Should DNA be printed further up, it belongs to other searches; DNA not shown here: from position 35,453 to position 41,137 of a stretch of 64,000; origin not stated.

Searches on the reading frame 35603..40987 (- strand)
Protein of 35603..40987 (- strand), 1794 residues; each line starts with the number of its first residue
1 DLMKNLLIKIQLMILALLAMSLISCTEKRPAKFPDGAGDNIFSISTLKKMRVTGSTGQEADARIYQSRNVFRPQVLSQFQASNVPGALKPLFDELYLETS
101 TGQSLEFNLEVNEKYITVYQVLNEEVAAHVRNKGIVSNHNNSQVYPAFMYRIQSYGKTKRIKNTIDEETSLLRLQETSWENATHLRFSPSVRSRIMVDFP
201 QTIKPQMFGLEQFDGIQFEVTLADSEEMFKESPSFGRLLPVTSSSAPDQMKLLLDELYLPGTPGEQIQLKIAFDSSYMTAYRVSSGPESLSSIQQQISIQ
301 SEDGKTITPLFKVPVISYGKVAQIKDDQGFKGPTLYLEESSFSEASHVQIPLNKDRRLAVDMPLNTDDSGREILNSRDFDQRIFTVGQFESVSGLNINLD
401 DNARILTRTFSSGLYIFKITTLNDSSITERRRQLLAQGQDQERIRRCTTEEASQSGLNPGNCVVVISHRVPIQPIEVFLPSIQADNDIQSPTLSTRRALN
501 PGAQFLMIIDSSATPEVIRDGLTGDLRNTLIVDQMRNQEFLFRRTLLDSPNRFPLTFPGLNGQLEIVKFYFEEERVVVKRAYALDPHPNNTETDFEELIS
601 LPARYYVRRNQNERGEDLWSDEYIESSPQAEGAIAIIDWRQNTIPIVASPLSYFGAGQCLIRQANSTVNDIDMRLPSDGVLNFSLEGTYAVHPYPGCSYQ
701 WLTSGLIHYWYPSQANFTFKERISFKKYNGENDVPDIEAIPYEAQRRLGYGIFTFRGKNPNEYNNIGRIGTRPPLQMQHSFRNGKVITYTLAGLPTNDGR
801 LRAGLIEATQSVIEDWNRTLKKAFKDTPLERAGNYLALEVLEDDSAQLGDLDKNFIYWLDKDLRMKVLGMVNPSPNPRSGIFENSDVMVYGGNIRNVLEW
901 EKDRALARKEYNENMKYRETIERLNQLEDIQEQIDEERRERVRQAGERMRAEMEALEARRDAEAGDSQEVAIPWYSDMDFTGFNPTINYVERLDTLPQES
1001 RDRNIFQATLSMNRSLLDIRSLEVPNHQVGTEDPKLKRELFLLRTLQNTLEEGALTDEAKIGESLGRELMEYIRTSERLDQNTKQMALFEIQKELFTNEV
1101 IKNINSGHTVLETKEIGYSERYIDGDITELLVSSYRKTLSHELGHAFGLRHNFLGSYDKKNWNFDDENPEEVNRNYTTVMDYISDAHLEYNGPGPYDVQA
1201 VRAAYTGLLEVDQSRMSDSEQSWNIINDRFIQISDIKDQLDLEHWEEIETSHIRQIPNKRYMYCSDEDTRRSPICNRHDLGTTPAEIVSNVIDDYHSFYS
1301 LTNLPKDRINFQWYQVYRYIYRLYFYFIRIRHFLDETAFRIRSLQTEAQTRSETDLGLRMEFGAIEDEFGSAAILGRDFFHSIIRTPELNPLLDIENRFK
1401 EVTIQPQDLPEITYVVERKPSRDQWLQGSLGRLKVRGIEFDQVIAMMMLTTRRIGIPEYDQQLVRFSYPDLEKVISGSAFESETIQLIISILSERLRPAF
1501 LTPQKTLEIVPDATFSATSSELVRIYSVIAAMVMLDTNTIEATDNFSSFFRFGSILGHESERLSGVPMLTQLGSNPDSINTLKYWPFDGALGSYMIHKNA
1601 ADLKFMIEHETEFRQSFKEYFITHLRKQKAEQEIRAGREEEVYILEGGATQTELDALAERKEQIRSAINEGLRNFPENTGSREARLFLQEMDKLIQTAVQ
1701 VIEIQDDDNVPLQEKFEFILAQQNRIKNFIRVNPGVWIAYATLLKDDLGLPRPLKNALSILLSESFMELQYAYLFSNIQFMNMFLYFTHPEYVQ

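Call 65: search_protein_families(library=pfam, proteins=[window:35603-40987:-], max_evalue=0.001)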
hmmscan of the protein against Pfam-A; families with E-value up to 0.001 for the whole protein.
window:35603-40987:- (1794 aa): 1 family
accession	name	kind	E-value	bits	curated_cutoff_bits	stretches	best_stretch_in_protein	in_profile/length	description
PF16313.11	DUF4953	-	2.8e-08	33.8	24.2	1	1129-1206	7-96/316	Met-zincin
